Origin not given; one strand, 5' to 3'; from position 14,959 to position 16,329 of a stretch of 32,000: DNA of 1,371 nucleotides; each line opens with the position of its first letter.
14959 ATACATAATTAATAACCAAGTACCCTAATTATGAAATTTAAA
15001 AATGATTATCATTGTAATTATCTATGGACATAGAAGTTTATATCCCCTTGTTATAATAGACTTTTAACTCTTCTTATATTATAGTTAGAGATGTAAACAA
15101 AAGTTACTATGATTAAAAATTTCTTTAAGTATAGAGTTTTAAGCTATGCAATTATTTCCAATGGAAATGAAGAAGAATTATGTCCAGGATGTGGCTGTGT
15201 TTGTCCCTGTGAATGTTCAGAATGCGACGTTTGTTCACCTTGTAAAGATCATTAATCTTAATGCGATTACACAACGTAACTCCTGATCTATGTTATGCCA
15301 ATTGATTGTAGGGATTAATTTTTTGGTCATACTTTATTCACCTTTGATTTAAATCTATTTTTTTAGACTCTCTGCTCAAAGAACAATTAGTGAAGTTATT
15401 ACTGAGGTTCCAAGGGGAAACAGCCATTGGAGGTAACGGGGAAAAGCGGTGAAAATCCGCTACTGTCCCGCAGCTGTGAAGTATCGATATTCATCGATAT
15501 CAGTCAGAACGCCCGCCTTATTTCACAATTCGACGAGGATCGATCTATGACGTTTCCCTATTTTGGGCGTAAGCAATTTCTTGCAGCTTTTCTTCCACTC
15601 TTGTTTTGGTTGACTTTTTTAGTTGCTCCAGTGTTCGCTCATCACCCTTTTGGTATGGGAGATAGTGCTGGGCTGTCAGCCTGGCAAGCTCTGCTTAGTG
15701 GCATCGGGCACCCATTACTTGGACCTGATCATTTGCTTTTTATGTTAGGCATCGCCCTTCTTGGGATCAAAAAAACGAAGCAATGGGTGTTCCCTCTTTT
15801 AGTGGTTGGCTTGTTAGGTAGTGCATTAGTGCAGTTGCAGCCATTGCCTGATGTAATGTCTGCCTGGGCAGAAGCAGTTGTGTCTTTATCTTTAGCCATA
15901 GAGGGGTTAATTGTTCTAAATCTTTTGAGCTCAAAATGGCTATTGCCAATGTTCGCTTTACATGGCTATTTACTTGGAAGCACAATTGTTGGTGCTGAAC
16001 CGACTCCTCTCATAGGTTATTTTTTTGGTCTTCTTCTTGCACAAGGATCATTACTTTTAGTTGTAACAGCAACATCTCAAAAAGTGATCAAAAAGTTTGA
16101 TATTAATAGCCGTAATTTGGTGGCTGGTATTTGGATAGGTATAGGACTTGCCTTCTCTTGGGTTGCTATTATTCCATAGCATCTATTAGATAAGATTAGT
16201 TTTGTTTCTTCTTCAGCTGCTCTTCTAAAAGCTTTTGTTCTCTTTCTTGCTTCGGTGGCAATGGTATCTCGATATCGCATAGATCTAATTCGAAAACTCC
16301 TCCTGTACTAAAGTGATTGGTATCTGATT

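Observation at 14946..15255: Unannotated Cys-rich 48-aa ORF behind two Fur/Zur-like boxes, next to a metal-transporter riboswitch unit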

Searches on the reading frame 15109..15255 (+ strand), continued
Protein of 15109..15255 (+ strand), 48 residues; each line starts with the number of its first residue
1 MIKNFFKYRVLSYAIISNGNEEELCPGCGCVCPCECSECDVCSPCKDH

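Call 72: find_encoding_contigs(protein=P0010, flank=8000, max_places=2)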
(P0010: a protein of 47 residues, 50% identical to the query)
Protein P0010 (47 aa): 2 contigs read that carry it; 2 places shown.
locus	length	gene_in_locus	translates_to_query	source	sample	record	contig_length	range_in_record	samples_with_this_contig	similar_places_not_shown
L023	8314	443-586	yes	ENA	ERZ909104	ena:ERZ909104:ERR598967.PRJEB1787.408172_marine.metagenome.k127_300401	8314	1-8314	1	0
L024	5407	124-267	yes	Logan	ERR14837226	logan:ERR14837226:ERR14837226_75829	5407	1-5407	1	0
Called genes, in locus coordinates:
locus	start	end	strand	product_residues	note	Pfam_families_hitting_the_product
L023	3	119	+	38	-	?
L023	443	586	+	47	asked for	-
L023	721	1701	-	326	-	PF02492:cobW, PF07683:CobW_C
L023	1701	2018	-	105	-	PF21006:NHase_beta_N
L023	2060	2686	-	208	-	PF02979:NHase_alpha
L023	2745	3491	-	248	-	PF21006:NHase_beta_N, PF02211:NHase_beta_C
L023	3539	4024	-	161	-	PF06496:DUF1097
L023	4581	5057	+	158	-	-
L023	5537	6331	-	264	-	PF00950:ABC-3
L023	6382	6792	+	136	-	PF01475:FUR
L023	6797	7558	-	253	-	PF02463:SMC_N (faint), PF00005:ABC_tran, PF13175:AAA_15 (faint), PF13304:AAA_21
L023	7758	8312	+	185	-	?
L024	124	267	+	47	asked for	-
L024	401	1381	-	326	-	PF02492:cobW, PF07683:CobW_C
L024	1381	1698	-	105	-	PF21006:NHase_beta_N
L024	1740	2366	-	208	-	PF02979:NHase_alpha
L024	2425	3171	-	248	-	PF21006:NHase_beta_N, PF02211:NHase_beta_C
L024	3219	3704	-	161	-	PF06496:DUF1097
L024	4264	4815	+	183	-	-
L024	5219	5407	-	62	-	?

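Call 77: search_protein_families(library=ncbifam, alignment_id=A3, max_evalue=10)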
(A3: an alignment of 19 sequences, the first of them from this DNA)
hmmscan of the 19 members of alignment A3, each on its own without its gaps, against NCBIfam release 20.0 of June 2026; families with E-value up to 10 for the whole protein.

A. member 1, seq(48 aa): 0 families

B. families by the number of members that match (of 19 scanned): 5 families
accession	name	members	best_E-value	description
NF047830.1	lanti_ElxA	5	0.0013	epilancin family lantibiotic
TIGR01950.1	SoxR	1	0.25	redox-sensitive transcriptional activator SoxR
TIGR00269.1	TIGR00269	1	0.57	TIGR00269 family protein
NF049953.1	ribbon_DG_selen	1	1.3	zinc ribbon-containing (seleno)protein DG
NF010871.0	PRK14278.1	1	4.4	molecular chaperone DnaJ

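Call 78: search_protein_families(library=phrogs, proteins=[P0019, P0025, window:15109-15252:+, P0098], max_evalue=1)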
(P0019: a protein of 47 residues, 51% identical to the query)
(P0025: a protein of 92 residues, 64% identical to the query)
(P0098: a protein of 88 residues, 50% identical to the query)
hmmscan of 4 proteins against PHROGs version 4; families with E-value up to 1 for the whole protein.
P0019 (47 aa): 1 family
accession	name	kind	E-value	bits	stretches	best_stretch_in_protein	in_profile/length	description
phrog_15471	-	DNA, RNA and nucleotide metabolism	0.44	11.4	1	5-37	85-116/183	HNH endonuclease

P0025 (92 aa): 1 family
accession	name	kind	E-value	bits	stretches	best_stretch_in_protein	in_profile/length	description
phrog_564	-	unknown function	0.0037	18.3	1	1-26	114-139/164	-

window:15109-15252:+ (48 aa): 0 families

P0098 (88 aa): 1 family
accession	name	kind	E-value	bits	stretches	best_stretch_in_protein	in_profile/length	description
phrog_2219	-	unknown function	0.24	13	1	2-39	8-46/83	-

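Call 79: search_protein_families(library=ncbifam, proteins=[P0009, P0011, P0013, P0014, P0017, P0022, P0012, P0027, P0015], max_evalue=1)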
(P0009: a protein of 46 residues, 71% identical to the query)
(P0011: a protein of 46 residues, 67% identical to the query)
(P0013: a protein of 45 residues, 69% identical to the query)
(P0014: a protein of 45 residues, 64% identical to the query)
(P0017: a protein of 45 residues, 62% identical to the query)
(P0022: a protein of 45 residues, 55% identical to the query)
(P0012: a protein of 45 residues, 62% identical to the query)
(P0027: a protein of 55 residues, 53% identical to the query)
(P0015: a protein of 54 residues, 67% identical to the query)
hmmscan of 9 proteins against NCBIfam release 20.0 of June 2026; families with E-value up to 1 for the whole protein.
P0009 (46 aa): 1 family
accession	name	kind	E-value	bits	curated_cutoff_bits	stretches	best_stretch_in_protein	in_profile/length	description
NF047830.1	lanti_ElxA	subfamily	0.14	12.3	75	1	12-37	29-54/55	epilancin family lantibiotic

P0011 (46 aa): 0 families

P0013 (45 aa): 0 families

P0014 (45 aa): 0 families

P0017 (45 aa): 0 families

P0022 (45 aa): 0 families

P0012 (45 aa): 0 families

P0027 (55 aa): 0 families

P0015 (54 aa): 1 family
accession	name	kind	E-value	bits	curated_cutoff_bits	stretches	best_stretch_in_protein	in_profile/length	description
NF047830.1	lanti_ElxA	subfamily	0.0013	18.8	75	1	20-46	29-55/55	epilancin family lantibiotic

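Call 80: find_related_loci(query=A5, collection=viral_contigs, flank=3000)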
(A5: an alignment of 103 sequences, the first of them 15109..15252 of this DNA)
Query A5 (48 aa) in viral_contigs; peptide patterns used: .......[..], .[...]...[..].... (x = any residue, [..] = any of these).
271 stretches matched a pattern; 62 encode a relative of the query (tblastn E <= 1e-3); 62 distinct loci.
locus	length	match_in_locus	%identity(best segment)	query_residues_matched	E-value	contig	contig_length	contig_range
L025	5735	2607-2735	51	1-43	3e-10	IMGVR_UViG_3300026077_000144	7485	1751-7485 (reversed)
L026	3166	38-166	49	1-43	6e-10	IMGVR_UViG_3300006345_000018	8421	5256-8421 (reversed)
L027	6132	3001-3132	50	1-43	5e-10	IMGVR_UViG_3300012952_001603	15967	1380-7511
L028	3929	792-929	48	1-46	6e-10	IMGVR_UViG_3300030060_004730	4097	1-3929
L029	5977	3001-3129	49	1-43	8e-10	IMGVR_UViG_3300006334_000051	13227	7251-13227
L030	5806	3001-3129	49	1-43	8e-10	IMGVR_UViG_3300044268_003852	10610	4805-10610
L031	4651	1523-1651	49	1-43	8e-10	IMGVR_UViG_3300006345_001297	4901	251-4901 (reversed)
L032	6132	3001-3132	50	1-43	1e-9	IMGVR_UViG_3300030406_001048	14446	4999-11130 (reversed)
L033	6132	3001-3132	50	1-43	1e-9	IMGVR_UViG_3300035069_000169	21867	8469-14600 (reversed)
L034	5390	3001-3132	50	1-43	1e-9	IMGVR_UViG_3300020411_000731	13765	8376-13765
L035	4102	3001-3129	44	1-43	1e-9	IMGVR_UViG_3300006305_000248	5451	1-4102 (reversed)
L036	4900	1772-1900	47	1-43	1e-9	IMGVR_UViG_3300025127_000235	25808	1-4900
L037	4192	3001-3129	47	1-43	2e-9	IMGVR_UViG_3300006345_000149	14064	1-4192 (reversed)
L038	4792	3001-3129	47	1-43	3e-9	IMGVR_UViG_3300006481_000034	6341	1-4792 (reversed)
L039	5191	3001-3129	47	1-43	3e-9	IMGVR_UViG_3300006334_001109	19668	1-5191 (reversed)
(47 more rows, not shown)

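Call 92: find_homologous_proteins(query=L004:6152-6781:+, max_evalue=1e-30)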
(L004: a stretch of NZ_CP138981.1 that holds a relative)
Query L004:6152-6781:+ (210 aa): 501 proteins with E <= 1e-30 among 3500 candidates; the best 120 are listed.
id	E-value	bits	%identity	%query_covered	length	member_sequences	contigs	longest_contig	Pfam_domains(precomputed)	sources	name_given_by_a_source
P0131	4.8e-119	414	95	100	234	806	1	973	PF04955.19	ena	-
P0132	2.4e-90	320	95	82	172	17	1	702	PF04955.19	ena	-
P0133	1.7e-63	232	61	90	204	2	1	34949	PF04955.19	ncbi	-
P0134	4.3e-63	231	57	97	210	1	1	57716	PF04955.19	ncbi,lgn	-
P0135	2.4e-62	229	60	90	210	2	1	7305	PF04955.19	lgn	-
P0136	5.5e-62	227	61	86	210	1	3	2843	PF04955.19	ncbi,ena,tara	tara:strand:- start:350 stop:982 length:633 start_codon:yes stop_codon:yes gene_type:complete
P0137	6.1e-62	227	55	98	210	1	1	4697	PF04955.19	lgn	-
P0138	7.8e-62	227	60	91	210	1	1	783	PF04955.19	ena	-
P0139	8.9e-62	227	56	96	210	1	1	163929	PF04955.19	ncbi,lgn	-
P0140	3.7e-61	225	58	88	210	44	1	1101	PF04955.19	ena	-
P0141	4.6e-61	224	58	96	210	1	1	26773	PF04955.19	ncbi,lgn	-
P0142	5.3e-61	224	58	91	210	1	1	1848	PF04955.19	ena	-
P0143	6.1e-61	224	57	93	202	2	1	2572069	PF04955.19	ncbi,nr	ncbi:hypothetical protein KR52_08295 [Synechococcus sp. KORDI-52]|nr:hypothetical protein KR52_08295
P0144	9.0e-61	223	55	93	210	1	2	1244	PF04955.19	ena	-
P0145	1.2e-60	223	58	90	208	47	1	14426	PF04955.19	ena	-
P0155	5.6e-60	221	56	91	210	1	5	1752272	PF04955.19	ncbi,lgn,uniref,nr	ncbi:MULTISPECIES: HupE/UreJ family protein [unclassified Prochlorococcus]|uniref:HupE/UreJ family p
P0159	6.9e-60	221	58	91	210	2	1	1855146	PF04955.19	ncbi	-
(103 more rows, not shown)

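Call 93: find_encoding_contigs(protein=P0159, flank=2500, max_places=1)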
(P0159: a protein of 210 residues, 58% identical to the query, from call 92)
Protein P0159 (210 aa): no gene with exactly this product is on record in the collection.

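Call 94: find_encoding_contigs(protein=P0155, flank=2500, max_places=1)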
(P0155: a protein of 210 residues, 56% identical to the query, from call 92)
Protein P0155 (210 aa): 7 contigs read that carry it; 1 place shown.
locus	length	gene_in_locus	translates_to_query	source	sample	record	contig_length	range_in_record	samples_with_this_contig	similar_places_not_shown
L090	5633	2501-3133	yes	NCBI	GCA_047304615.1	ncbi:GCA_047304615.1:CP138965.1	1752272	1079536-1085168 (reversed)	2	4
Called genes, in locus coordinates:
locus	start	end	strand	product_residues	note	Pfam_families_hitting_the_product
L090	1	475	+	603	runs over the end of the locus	PF01019:G_glu_transpept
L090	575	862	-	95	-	-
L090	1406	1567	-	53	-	-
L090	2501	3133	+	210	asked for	PF04955:HupE_UreJ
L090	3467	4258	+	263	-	PF04402:SIMPL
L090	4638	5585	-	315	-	PF00106:adh_short, PF01370:Epimerase (weak), PF08659:KR, PF13561:adh_short_C2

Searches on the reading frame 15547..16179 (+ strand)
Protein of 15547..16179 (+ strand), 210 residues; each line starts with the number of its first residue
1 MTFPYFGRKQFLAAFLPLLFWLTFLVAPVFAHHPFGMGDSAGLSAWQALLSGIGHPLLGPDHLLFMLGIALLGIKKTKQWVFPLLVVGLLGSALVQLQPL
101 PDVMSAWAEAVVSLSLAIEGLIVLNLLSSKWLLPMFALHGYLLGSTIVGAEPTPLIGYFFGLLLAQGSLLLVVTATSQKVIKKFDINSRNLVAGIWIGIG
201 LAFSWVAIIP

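Call 12: search_protein_families(library=pfam, proteins=[window:15547-16179:+], max_evalue=0.01)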
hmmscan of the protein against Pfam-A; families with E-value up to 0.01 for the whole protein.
window:15547-16179:+ (210 aa): 1 family
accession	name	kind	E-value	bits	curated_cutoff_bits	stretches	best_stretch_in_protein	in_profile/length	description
PF04955.18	HupE_UreJ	-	7.2e-15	55.4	23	1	22-201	3-177/179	HupE / UreJ protein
